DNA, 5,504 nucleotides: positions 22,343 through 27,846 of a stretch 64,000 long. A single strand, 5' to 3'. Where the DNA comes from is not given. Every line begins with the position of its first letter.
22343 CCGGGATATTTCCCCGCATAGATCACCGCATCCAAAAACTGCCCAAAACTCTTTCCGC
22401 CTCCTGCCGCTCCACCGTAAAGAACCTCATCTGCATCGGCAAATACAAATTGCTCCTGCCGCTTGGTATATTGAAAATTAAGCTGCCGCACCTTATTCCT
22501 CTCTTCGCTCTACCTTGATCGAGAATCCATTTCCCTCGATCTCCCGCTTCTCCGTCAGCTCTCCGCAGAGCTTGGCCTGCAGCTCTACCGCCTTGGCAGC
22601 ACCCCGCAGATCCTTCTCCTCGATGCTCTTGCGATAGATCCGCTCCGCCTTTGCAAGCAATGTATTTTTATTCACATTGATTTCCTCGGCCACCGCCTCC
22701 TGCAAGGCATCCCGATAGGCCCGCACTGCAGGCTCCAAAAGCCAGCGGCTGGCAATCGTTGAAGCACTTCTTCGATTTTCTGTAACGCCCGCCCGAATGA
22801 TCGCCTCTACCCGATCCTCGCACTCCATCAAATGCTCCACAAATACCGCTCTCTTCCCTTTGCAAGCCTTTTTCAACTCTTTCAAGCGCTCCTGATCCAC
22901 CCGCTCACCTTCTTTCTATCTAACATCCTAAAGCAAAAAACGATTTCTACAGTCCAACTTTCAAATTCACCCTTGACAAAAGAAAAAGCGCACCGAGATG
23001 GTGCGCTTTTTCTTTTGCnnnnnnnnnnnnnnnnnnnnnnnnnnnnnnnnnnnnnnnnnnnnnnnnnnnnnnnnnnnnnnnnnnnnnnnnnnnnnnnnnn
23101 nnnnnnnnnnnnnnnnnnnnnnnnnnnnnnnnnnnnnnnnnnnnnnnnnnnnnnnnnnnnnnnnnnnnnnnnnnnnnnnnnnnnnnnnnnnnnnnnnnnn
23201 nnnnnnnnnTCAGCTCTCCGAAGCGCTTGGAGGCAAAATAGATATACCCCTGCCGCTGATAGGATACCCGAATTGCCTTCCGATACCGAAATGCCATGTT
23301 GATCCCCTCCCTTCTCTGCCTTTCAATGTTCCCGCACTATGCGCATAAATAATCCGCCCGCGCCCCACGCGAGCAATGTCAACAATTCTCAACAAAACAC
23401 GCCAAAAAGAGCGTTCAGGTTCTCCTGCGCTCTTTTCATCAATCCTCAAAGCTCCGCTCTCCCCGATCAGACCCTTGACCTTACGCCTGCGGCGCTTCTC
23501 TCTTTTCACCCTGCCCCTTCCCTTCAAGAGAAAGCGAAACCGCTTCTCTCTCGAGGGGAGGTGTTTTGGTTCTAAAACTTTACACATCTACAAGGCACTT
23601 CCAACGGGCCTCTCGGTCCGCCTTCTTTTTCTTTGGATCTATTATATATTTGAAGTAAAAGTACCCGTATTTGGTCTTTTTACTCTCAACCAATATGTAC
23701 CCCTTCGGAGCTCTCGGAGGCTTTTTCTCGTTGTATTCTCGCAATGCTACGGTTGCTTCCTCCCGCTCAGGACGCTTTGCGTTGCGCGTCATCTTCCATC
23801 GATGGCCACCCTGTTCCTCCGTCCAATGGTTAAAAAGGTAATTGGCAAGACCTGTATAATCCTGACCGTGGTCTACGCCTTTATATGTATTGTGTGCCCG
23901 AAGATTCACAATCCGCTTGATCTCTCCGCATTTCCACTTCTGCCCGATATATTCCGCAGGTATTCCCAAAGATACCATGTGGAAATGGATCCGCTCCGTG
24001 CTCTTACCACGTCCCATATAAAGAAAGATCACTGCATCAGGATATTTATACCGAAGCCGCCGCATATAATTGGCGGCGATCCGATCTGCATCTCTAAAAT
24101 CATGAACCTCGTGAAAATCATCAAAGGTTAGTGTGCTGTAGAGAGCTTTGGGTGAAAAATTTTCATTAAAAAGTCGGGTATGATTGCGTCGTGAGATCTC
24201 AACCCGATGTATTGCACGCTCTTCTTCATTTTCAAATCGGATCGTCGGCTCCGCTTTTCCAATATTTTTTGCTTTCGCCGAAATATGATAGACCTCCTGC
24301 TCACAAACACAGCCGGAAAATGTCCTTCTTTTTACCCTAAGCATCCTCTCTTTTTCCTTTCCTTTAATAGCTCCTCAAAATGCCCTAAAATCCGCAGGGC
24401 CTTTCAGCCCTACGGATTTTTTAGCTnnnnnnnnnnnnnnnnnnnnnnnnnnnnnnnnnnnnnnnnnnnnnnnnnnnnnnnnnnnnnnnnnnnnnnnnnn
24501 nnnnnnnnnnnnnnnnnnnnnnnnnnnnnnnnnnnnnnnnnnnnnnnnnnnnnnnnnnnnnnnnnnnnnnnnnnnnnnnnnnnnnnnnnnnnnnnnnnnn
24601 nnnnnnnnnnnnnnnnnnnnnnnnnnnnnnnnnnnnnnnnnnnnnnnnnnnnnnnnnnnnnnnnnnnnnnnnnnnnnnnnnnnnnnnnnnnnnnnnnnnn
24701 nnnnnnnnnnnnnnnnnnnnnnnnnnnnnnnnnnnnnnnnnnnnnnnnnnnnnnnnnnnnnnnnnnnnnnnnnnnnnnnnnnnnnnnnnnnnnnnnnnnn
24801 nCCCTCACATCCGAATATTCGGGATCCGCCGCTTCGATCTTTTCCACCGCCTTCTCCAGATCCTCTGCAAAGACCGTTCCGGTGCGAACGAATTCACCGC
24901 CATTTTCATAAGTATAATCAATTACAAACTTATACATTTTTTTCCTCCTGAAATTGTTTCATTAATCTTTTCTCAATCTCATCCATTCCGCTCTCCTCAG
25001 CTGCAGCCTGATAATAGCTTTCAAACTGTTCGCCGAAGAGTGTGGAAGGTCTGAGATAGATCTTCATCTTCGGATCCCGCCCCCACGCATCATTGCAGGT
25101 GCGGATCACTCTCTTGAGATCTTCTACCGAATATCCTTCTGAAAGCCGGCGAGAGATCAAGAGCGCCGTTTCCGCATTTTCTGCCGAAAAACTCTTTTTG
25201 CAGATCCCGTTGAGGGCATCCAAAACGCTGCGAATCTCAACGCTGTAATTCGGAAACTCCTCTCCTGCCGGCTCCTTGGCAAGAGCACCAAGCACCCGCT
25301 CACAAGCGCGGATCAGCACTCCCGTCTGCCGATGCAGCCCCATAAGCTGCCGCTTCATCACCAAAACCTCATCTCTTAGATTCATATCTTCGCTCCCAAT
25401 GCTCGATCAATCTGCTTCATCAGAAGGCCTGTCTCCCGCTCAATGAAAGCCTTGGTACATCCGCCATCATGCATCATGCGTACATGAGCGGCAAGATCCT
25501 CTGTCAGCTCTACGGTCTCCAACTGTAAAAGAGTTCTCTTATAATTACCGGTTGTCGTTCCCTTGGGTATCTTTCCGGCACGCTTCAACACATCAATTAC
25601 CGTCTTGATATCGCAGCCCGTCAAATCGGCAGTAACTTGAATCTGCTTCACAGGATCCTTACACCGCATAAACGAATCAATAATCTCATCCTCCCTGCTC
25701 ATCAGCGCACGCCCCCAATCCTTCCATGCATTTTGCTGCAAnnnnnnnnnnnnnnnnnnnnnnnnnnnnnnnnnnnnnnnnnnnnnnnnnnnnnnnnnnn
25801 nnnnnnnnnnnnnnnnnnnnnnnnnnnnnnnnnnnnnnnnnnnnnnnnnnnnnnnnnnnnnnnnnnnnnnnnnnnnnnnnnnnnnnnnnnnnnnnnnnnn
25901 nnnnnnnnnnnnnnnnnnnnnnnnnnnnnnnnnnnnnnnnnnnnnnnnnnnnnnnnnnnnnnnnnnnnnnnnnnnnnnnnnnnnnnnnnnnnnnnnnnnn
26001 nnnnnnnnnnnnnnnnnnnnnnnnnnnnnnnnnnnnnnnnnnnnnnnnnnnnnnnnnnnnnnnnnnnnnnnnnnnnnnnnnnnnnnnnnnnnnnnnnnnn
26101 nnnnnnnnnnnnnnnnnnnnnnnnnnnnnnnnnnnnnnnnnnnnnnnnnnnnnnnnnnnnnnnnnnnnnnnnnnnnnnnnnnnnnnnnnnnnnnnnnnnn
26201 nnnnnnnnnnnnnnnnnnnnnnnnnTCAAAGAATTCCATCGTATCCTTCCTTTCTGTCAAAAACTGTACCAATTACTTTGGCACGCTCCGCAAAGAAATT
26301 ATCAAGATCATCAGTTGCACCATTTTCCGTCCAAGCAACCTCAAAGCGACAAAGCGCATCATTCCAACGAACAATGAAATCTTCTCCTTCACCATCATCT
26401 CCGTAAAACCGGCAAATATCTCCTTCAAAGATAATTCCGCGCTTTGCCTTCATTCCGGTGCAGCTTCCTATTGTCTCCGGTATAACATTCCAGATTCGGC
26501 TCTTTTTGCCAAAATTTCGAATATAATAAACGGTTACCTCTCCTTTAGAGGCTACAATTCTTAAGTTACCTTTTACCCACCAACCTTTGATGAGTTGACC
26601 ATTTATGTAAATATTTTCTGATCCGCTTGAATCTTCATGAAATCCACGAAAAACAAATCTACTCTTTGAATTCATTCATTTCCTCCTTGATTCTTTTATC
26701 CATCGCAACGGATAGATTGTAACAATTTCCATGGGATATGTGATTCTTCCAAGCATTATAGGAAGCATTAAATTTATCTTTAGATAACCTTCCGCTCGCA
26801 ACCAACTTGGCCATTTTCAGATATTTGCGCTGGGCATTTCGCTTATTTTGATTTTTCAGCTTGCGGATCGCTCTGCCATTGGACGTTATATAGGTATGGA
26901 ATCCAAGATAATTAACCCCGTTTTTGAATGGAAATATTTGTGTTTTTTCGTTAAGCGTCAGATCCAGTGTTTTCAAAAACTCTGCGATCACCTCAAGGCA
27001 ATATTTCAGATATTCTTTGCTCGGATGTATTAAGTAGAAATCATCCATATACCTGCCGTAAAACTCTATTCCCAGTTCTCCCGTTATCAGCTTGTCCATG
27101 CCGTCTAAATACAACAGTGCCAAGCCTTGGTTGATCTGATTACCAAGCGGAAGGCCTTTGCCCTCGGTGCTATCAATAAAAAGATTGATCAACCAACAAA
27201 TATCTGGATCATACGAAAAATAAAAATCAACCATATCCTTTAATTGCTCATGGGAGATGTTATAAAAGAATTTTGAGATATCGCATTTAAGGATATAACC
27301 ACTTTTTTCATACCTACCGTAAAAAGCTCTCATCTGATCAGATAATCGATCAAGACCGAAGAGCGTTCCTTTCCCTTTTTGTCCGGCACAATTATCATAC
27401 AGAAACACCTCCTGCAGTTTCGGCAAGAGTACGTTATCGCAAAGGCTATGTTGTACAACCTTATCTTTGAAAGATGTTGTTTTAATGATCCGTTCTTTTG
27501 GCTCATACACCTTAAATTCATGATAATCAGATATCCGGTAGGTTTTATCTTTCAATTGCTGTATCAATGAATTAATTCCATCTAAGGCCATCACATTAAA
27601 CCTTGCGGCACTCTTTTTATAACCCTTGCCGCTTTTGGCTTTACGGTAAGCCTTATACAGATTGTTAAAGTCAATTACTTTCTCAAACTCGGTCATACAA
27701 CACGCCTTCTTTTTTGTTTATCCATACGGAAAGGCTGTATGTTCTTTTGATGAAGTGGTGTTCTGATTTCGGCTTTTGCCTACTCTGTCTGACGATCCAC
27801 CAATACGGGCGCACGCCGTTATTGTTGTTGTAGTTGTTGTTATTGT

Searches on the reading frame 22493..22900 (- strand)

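Call 8: search_protein_families(library=phrogs, proteins=[window:22493-22900:-], max_evalue=0.01)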
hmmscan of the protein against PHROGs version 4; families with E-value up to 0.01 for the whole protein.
window:22493-22900:- (135 aa): 3 families
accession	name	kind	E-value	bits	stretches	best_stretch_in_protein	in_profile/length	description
phrog_51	-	head and packaging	2.8e-10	41.4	1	4-129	80-228/261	terminase small subunit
phrog_5334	-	head and packaging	2.1e-05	25.8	1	8-106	12-106/162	terminase small subunit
phrog_17390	-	unknown function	0.00032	21.5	1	16-73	6-63/69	-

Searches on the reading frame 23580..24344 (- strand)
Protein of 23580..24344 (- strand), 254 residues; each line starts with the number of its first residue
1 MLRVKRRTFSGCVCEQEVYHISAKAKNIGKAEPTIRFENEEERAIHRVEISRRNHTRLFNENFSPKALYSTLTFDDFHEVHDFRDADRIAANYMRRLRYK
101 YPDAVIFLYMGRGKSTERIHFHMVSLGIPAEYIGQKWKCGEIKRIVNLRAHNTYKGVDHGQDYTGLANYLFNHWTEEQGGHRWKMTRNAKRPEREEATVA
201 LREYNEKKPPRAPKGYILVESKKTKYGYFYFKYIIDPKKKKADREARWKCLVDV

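Call 8: search_protein_families(library=phrogs, proteins=[window:23580-24344:-], max_evalue=0.01)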
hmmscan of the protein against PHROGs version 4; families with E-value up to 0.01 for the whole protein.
window:23580-24344:- (254 aa): 1 family
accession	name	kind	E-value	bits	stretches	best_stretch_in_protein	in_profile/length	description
phrog_3584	-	DNA, RNA and nucleotide metabolism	1.9e-35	123.6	1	1-246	3-259/265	replication initiation protein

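Call 70: search_protein_families(library=ncbifam, proteins=[window:23580-24344:-], max_evalue=0.001)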
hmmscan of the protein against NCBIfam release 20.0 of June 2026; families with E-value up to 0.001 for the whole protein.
window:23580-24344:- (254 aa): 0 families

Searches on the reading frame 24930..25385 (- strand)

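Call 8: search_protein_families(library=phrogs, proteins=[window:24930-25385:-], max_evalue=0.01)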
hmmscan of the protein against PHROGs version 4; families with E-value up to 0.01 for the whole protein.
window:24930-25385:- (151 aa): 5 families
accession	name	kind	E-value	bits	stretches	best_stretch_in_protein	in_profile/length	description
phrog_428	-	DNA, RNA and nucleotide metabolism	1e-21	78.7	1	51-139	234-322/455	replication initiation protein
phrog_1163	-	unknown function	3e-17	64.3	1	50-138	174-261/273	-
phrog_22793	-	unknown function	3.6e-12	47.2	1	51-130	59-138/177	-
phrog_20981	-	unknown function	3.2e-08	34.6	1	53-136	179-262/293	-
phrog_20827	-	unknown function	5.7e-05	23.9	1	48-126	82-160/252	-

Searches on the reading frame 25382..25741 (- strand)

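Call 8: search_protein_families(library=phrogs, proteins=[window:25382-25741:-], max_evalue=0.01)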
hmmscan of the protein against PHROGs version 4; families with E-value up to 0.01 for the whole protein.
window:25382-25741:- (119 aa): 1 family
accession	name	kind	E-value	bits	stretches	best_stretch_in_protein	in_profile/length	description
phrog_37044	-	unknown function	0.00014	22.9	1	16-70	4-59/107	-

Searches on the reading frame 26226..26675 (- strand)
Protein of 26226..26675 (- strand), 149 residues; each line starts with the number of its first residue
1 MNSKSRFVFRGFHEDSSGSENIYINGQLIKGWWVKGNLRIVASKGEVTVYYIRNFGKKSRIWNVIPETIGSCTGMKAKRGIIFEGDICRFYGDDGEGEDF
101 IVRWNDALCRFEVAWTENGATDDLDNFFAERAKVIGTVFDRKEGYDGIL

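Call 4: search_protein_families(library=pfam, proteins=[window:26226-26675:-], max_evalue=1)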
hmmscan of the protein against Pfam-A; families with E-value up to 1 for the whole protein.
window:26226-26675:- (149 aa): 1 family
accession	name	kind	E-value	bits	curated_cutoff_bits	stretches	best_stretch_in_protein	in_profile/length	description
PF09643.15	YopX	-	2.2e-06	28.1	22.4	1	58-140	48-122/128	YopX protein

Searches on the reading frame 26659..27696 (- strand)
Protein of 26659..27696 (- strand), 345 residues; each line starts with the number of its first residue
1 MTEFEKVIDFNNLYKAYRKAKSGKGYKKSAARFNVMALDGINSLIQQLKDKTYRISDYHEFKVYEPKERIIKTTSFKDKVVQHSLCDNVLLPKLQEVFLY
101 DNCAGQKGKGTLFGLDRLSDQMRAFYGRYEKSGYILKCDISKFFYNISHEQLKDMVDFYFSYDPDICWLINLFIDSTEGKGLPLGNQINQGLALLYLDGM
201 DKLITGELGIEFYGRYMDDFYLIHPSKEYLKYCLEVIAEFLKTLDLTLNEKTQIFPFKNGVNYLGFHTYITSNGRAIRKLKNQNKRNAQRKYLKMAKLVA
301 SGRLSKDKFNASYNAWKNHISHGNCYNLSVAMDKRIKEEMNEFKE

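Call 4: search_protein_families(library=pfam, proteins=[window:26659-27696:-], max_evalue=1)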
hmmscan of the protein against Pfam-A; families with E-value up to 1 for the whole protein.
window:26659-27696:- (345 aa): 2 families
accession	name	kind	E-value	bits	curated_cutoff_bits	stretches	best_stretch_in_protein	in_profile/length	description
PF00078.32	RVT_1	-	7.5e-17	62.2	29.6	1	67-267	8-204/205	Reverse transcriptase (RNA-dependent DNA polymerase)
PF04089.19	BRICHOS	-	0.00096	19.8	25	1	6-88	7-86/91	BRICHOS domain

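Call 70: search_protein_families(library=ncbifam, proteins=[window:26659-27696:-], max_evalue=0.001)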
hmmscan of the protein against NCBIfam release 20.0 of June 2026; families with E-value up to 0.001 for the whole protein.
window:26659-27696:- (345 aa): 4 families
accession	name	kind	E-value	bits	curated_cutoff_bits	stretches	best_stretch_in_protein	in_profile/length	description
TIGR04416.1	group_II_RT_mat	equivalog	7.2e-24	84.5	300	1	12-341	3-346/353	group II intron reverse transcriptase/maturase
NF041747.1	Drt3a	equivalog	1e-16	61.3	200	1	134-290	112-283/412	antiviral reverse transcriptase Drt3a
NF038233.2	retron_St85_RT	exception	1.9e-09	37.2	235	1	129-258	85-216/289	retron St85 family RNA-directed DNA polymerase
NF041746.1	Drt2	equivalog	9.1e-09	35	390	1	174-267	216-320/416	antiviral reverse transcriptase Drt2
